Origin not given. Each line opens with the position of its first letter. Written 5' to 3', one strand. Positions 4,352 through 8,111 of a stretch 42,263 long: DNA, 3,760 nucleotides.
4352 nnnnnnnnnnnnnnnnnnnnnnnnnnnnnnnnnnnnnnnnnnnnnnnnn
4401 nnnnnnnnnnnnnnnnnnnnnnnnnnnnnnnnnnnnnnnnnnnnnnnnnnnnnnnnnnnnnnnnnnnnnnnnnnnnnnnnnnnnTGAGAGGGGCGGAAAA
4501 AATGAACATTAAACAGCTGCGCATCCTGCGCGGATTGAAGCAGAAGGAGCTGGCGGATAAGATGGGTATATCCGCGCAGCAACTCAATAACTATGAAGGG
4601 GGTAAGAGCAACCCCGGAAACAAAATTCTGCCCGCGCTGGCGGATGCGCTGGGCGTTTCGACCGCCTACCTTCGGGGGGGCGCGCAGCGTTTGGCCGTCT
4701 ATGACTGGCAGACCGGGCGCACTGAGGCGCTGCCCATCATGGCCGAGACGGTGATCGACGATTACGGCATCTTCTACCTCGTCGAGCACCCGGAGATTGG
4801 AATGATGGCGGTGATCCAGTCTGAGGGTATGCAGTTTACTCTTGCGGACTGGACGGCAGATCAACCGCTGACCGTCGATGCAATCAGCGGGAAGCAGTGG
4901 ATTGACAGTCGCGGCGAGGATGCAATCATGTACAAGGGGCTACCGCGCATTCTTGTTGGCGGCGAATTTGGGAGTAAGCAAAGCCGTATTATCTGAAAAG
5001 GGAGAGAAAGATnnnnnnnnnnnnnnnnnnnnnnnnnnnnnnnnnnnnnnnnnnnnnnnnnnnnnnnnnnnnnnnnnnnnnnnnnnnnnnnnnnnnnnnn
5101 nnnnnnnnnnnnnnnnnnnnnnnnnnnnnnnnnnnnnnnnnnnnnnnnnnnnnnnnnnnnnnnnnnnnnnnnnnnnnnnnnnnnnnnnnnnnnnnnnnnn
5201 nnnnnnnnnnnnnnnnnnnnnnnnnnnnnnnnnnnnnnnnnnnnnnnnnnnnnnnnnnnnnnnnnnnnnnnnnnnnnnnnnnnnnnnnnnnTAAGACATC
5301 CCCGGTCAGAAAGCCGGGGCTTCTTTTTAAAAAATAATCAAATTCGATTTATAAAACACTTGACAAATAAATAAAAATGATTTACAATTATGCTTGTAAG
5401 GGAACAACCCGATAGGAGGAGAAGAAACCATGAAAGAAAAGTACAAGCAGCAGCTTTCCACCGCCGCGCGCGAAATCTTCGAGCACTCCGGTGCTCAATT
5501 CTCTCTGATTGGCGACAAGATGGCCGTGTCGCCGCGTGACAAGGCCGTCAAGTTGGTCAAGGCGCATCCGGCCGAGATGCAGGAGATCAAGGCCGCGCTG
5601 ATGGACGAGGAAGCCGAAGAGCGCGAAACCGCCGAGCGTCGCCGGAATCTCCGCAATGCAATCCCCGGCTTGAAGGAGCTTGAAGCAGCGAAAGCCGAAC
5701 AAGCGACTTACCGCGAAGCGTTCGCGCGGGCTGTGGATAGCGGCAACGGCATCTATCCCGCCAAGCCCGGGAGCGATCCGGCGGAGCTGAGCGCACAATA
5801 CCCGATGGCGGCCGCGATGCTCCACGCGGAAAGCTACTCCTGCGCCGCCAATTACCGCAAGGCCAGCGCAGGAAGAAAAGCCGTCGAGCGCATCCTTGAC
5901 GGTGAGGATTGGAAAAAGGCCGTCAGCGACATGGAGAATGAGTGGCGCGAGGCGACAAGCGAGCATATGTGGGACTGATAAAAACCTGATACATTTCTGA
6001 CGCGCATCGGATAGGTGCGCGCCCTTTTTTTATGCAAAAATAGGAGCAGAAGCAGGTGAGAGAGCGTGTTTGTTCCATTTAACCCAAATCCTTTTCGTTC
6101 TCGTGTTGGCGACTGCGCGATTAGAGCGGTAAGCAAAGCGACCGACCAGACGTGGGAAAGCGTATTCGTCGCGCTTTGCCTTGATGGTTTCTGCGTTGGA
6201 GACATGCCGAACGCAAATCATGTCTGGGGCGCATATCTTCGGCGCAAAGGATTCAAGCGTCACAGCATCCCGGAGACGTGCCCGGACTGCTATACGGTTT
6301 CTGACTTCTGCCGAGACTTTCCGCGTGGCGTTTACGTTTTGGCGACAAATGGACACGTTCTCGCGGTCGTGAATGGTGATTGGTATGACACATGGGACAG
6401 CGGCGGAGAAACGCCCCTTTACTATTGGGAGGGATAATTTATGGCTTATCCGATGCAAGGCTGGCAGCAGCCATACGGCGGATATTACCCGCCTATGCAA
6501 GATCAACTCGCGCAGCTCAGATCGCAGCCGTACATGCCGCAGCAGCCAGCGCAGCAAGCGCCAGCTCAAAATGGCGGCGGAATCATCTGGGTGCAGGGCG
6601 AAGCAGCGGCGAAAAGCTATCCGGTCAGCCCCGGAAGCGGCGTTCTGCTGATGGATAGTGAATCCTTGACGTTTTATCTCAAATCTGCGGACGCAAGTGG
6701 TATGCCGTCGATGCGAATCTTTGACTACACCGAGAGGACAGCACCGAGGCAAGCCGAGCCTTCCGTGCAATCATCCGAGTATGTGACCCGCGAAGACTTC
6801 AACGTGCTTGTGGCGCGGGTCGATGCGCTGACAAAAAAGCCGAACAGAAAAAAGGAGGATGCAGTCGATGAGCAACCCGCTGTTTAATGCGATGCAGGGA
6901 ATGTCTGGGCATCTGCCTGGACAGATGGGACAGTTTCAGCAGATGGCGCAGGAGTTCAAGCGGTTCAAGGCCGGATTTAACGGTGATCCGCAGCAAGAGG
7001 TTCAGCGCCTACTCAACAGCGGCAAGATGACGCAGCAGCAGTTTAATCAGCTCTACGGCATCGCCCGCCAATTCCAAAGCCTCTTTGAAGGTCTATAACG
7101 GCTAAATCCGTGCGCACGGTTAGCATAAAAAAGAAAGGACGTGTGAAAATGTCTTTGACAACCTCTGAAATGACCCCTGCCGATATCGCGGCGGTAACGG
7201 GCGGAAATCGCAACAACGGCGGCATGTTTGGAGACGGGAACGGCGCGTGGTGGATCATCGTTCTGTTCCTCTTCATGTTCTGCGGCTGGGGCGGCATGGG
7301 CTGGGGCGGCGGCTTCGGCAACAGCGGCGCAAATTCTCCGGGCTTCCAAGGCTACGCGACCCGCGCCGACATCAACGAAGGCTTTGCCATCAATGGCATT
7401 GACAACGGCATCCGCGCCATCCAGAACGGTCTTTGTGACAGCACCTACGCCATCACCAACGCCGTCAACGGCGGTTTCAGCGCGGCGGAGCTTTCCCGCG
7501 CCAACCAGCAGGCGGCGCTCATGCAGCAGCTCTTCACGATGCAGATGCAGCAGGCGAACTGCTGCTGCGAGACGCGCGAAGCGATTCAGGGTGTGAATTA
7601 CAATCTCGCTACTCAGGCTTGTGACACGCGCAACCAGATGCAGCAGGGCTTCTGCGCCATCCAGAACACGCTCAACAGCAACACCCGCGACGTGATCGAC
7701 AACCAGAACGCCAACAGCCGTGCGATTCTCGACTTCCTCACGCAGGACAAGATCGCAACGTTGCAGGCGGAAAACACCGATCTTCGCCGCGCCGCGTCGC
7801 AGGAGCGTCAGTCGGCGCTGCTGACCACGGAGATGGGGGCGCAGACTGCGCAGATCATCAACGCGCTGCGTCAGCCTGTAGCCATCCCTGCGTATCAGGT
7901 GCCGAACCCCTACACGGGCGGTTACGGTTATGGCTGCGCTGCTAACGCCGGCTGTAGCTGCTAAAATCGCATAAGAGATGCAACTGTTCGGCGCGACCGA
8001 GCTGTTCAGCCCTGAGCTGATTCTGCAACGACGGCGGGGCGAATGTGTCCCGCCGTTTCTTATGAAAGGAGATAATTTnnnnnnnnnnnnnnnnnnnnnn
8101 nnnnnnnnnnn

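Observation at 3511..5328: Self-contained cassette (terminator, consensus promoter, 4 genes incl. XRE regulator, terminator) next to the lysis genes: candidate anti-defence or defence operon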

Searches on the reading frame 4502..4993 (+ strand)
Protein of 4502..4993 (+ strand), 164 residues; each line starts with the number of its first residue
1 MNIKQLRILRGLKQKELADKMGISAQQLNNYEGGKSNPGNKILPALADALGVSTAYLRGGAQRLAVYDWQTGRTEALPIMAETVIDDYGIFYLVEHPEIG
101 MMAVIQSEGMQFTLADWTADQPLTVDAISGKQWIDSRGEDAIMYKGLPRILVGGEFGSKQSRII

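Call 7: search_protein_families(library=pfam, max_evalue=0.1, proteins=[window:4502-4993:+])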
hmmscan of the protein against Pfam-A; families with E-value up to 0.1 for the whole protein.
window:4502-4993:+ (164 aa): 12 families
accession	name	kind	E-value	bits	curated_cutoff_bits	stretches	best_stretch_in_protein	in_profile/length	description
PF01381.28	HTH_3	-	4.1e-16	59.2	23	1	3-57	1-55/55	Helix-turn-helix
PF12844.13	HTH_19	-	6.2e-11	42.5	30.2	1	2-57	3-58/64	Helix-turn-helix domain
PF13560.12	HTH_31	-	3.7e-09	37.2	27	1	4-55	7-59/64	Helix-turn-helix domain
PF13443.12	HTH_26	-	9.5e-07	29.4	22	1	2-53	1-53/63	Cro/C1-type HTH DNA-binding domain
PF07022.19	Phage_CI_repr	-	0.0024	18.6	22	1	13-61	13-61/65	Bacteriophage CI repressor helix-turn-helix domain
PF15943.11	YdaS_toxin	-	0.019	15.2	30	0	14-33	11-30/65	Bacterial toxin YdaS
PF04967.18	HTH_10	-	0.028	14.6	23.1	0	10-30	22-42/53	HTH DNA binding domain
PF00376.29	MerR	-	0.035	14.4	28.2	0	15-32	3-20/38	MerR family regulatory protein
PF13384.12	HTH_23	-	0.038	14.3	24.6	0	8-29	14-35/50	Homeodomain-like domain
PF00392.27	GntR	-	0.05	13.7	27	0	35-66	17-50/64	Bacterial regulatory proteins, gntR family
PF13412.12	HTH_24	-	0.054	13.5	21.9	0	11-30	17-36/48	Winged helix-turn-helix DNA-binding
PF12802.13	MarR_2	-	0.077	13.6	27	0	11-29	19-38/61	MarR family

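Call 8: search_protein_families(library=phrogs, max_evalue=0.01, proteins=[window:4502-4993:+])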
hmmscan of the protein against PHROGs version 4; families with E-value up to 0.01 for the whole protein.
window:4502-4993:+ (164 aa): 21 families
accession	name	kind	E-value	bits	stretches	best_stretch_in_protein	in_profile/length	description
phrog_8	-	transcription regulation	1.9e-17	64.7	1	2-57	80-135/346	transcriptional regulator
phrog_4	-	transcription regulation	4e-12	46.8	1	2-62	140-196/400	transcriptional repressor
phrog_3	-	transcription regulation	6.1e-11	43.7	1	2-57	92-145/430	transcriptional repressor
phrog_2439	-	transcription regulation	1.1e-10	41.9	1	2-57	11-66/367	transcriptional regulator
phrog_2967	-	transcription regulation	2.6e-09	37.9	1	2-61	14-73/225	transcriptional regulator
phrog_1373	-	transcription regulation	1.3e-08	36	1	3-55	68-120/166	transcriptional regulator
phrog_5823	-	transcription regulation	1.5e-08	35.2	1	2-65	10-74/404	transcriptional regulator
phrog_2328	-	transcription regulation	2e-07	31.9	1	10-60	27-77/128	transcriptional repressor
phrog_7241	-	transcription regulation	8e-07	30.1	1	3-57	66-120/122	transcriptional regulator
phrog_3037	-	transcription regulation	3.3e-06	28.1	1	4-62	20-79/189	transcriptional repressor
phrog_2104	-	unknown function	4e-06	28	1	2-42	43-83/103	-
phrog_4836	-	transcription regulation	8.5e-06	26.5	1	2-63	79-140/194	CII-like regulator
phrog_147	-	transcription regulation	0.00022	22.5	1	3-47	9-54/100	transcriptional regulator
phrog_36540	-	unknown function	0.00029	21.5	1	9-70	10-71/196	-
phrog_7950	-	transcription regulation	0.0011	20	1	2-33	11-42/68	transcriptional repressor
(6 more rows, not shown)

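Call 9: search_protein_families(library=padloc, max_evalue=0.1, proteins=[window:4502-4993:+])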
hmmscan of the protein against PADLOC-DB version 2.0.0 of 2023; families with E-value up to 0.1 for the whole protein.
window:4502-4993:+ (164 aa): 20 families
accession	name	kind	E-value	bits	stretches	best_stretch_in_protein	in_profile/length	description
PDLC02926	HTH_VI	-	3.1e-10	38.2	1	3-56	6-59/92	-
PDLC03954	RmrA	-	1e-09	35.8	1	2-63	14-75/380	-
PDLC03949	RmrA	-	2.1e-09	34.8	1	4-60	8-64/363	-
PDLC03947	RmrA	-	1.2e-08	32.2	1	3-57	16-70/383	-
PDLC04142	capH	-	6.2e-08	31.7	1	2-62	10-70/103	capH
PDLC03945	RmrA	-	1.4e-07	29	1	2-58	6-62/394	-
PDLC03955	RmrA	-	3.4e-07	27.8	1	7-61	29-83/371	-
PDLC03952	RmrA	-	4.1e-07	27.2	1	3-57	27-81/395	-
PDLC03944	RmrA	-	9.9e-07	26.1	1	3-58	11-66/384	-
PDLC03951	RmrA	-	1.3e-06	25.6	1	3-58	13-68/400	-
PDLC03948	RmrA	-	0.00012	19.1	1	5-56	15-66/397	-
PDLC03956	RmrA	-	0.00038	17.6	1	7-57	17-68/399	-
PDLC03946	RmrA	-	0.00054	16.8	1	7-58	11-62/357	-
PDLC04775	PDC-M69A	-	0.0019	16.7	1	3-56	12-65/113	-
PDLC04133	mad1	-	0.004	15.4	0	14-33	8-27/60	mads_1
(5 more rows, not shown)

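Call 77: search_protein_families(library=ncbifam, max_evalue=0.1, proteins=[window:4502-4993:+])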
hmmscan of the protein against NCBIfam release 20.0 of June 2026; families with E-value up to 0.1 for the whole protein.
window:4502-4993:+ (164 aa): 18 families
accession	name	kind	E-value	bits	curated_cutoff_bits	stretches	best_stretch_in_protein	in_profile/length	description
NF041951.1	phage_RstR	subfamily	1.3e-12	48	80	1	2-63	6-67/108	RstR family transcriptional repressor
NF047948.1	male_kill_WMK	equivalog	5.1e-08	32.7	300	1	2-57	166-221/300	WO male-killing family protein Wmk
NF052239.1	antitox_spr1629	equivalog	2.6e-07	30.1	335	1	2-58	6-62/377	spr1629 family repressor/antitoxin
TIGR03070.1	couple_hipB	subfamily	2.7e-07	30.5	71.65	1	2-52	6-56/58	type II toxin-antitoxin system Y4mF family antitoxin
NF006015.0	PRK08154.1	subfamily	1.4e-06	27.7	204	1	3-61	35-93/314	anaerobic benzoate catabolism transcriptional regulator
NF010465.0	PRK13890.1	equivalog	3.4e-06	27.2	96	1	2-57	9-64/121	conjugal transfer protein TrbA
TIGR00270.2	TIGR00270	equivalog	0.00082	19.2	110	1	3-53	80-130/159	multiprotein bridging factor aMBF1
NF041575.1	antitoxPezA_Strep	equivalog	0.00087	19.3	290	1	2-58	5-61/158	type II toxin-antitoxin system antitoxin PezA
NF007257.0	PRK09706.1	subfamily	0.0011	18.8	101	1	9-59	16-66/135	transcriptional repressor DicA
TIGR03830.1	CxxCG_CxxCG_HTH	subfamily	0.0014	18.4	61.8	1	2-39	69-106/127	type II TA system antitoxin MqsA family protein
NF038139.1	Reg_Aceta_RamB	equivalog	0.0028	16.4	700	1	3-57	7-61/465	acetate metabolism transcriptional regulator RamB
NF048000.1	ECH1013_TF_S24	equivalog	0.0058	16.5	300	1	11-63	15-68/204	ECH_1013 family putative transcriptional regulator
NF041493.1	MobT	equivalog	0.007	15.2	600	1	4-50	2-48/383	MobT family relaxase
NF007481.0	PRK10072.1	equivalog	0.0083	16.6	110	1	2-40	37-75/96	HTH-type transcriptional regulator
NF007271.0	PRK09726.1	equivalog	0.01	15.8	79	1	3-40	17-54/88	type II toxin-antitoxin system antitoxin HipB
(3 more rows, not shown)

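Call 96: find_related_loci(query=A6, collection=metagenome_contigs, flank=3500)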
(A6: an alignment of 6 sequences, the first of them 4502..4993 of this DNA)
Query A6 (164 aa) in metagenome_contigs; peptide patterns used: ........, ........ (x = any residue, [..] = any of these).
193 stretches matched a pattern; 34 encode a relative of the query (tblastn E <= 1e-3); 34 distinct loci.
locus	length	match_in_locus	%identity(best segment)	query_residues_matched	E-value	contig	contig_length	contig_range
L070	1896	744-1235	96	1-164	2e-111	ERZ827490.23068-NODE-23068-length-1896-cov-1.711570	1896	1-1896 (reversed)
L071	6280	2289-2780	94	1-164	4e-103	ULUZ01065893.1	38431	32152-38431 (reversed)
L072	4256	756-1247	87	1-164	2e-96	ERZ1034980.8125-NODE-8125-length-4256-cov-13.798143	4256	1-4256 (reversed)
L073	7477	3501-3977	88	1-159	1e-94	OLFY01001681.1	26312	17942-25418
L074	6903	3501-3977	88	1-159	4e-94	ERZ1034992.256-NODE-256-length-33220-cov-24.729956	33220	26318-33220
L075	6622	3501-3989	85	1-163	1e-93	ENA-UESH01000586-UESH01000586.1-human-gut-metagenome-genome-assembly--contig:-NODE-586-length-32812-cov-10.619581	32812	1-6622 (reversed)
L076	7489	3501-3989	85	1-163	3e-93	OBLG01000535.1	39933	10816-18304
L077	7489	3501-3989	84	1-163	3e-93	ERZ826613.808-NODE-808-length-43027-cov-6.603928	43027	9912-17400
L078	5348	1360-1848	84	1-163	6e-93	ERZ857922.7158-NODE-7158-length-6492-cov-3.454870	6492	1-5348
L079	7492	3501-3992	83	1-164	1e-92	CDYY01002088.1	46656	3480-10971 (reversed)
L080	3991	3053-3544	83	1-164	5e-93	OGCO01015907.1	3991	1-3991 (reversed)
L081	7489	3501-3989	84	1-163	2e-92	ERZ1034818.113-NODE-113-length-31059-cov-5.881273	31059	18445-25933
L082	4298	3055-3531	86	1-159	2e-92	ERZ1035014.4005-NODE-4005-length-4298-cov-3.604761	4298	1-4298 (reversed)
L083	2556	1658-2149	83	1-164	4e-94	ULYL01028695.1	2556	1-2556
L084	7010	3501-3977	84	1-159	9e-91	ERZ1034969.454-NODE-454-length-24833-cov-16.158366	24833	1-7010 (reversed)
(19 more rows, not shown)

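Call 102: search_solved_structures(query=A6, max_evalue=0.001)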
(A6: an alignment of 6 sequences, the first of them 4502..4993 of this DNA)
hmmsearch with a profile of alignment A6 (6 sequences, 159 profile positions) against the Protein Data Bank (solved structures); distinct sequences matched with E-value up to 0.001: 17.
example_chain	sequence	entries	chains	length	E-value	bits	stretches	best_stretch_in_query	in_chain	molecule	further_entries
1per_L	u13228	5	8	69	7.4e-07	32.3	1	3-58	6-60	PROTEIN (434 REPRESSOR) | 434 REPRESSOR | REPRESSOR PROTEIN CI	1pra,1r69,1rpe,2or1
1r63_A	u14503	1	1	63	9.2e-07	31.9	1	3-57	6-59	REPRESSOR PROTEIN FROM BACTERIOPHAGE 434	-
7t5u_A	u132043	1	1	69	2e-06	30.9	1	3-57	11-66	Helix-turn-helix domain-containing protein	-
1sq8_A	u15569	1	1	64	3e-06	30.3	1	3-58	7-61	dh434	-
9sf2_A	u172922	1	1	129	4.1e-06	29.8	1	2-67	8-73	Transcriptional regulator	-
2r63_A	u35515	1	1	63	7.4e-06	29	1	3-57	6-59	REPRESSOR PROTEIN FROM BACTERIOPHAGE 434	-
7t8i_A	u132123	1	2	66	1.2e-05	28.3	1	3-59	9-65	Phage element (ICEBs1)transcriptional regulator (Xre family)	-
6jq1_A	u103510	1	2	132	7.8e-05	25.7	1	3-54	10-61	Transcriptional regulator, XRE family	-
8tac_A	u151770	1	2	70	0.00016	24.7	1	3-53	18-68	DBP48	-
6rnz_A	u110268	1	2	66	0.00022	24.2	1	3-54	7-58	HTH-type transcriptional regulator DdrOC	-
2p5t_A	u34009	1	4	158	0.00026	24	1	2-80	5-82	Putative transcriptional regulator PezA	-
1x57_A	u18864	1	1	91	0.00043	23.3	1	3-52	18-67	Endothelial differentiation-related factor 1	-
6zvh_i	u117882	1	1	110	0.00077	22.4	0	3-52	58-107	Endothelial differentiation-related factor 1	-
9b0q_CH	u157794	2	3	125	0.00081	22.4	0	3-52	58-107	Endothelial differentiation-related factor 1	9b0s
9p73_CH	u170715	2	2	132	0.00084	22.3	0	3-52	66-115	Endothelial differentiation-related factor 1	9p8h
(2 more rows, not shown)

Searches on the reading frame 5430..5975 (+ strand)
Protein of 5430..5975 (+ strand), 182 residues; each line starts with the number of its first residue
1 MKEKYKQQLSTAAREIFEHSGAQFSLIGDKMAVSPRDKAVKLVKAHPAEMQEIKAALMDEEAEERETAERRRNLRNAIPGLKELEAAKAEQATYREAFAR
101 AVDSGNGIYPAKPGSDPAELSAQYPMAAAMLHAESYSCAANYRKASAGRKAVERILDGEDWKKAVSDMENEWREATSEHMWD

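Call 7: search_protein_families(library=pfam, max_evalue=0.1, proteins=[window:5430-5975:+])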
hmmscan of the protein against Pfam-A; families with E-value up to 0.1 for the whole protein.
window:5430-5975:+ (182 aa): 1 family
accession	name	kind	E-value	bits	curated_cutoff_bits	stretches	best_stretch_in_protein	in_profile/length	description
PF21096.2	RecA_C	-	0.05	14.2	27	0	14-59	10-54/57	RecA C-terminal domain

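Call 8: search_protein_families(library=phrogs, max_evalue=0.01, proteins=[window:5430-5975:+])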
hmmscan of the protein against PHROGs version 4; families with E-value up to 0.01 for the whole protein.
window:5430-5975:+ (182 aa): 1 family
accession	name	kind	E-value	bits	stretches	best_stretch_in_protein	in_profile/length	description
phrog_34555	-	unknown function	0.0047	18.5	1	34-100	55-115/137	-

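Call 9: search_protein_families(library=padloc, max_evalue=0.1, proteins=[window:5430-5975:+])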
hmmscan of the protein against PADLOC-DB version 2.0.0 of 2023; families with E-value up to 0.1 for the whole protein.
window:5430-5975:+ (182 aa): 0 families

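Call 77: search_protein_families(library=ncbifam, max_evalue=0.1, proteins=[window:5430-5975:+])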
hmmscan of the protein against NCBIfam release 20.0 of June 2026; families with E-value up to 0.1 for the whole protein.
window:5430-5975:+ (182 aa): 0 families

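Call 101: search_solved_structures(query=window:5430-5975:+, max_evalue=1)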
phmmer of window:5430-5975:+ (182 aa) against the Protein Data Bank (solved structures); distinct sequences matched with E-value up to 1: 0.

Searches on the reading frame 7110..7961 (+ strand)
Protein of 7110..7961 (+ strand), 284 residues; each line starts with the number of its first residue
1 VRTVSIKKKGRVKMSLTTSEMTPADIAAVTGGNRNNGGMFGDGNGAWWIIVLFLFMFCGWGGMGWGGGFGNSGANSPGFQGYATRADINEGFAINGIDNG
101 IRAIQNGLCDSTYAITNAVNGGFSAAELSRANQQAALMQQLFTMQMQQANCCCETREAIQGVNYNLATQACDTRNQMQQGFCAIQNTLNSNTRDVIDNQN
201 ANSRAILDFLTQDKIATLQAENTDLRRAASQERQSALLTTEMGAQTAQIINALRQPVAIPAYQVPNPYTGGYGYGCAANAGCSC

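Call 7: search_protein_families(library=pfam, max_evalue=0.1, proteins=[window:7110-7961:+])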
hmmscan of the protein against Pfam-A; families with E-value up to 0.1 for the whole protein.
window:7110-7961:+ (284 aa): 1 family
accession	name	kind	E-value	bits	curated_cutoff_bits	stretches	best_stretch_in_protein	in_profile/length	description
PF12340.13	DUF3638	-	0.037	13.8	31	1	130-199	111-180/225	Protein of unknown function (DUF3638)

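Call 8: search_protein_families(library=phrogs, max_evalue=0.01, proteins=[window:7110-7961:+])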
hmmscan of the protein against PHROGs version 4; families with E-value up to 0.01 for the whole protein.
window:7110-7961:+ (284 aa): 2 families
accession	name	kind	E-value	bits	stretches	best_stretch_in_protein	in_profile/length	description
phrog_16490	-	unknown function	2.4e-68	231.9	1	19-284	5-281/286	-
phrog_9288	-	unknown function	0.00015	22.5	1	56-252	29-220/234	-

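Call 9: search_protein_families(library=padloc, max_evalue=0.1, proteins=[window:7110-7961:+])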
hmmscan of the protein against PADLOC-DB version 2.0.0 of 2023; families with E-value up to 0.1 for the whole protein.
window:7110-7961:+ (284 aa): 0 families

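Call 77: search_protein_families(library=ncbifam, max_evalue=0.1, proteins=[window:7110-7961:+])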
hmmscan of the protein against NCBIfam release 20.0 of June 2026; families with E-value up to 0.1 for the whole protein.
window:7110-7961:+ (284 aa): 0 families
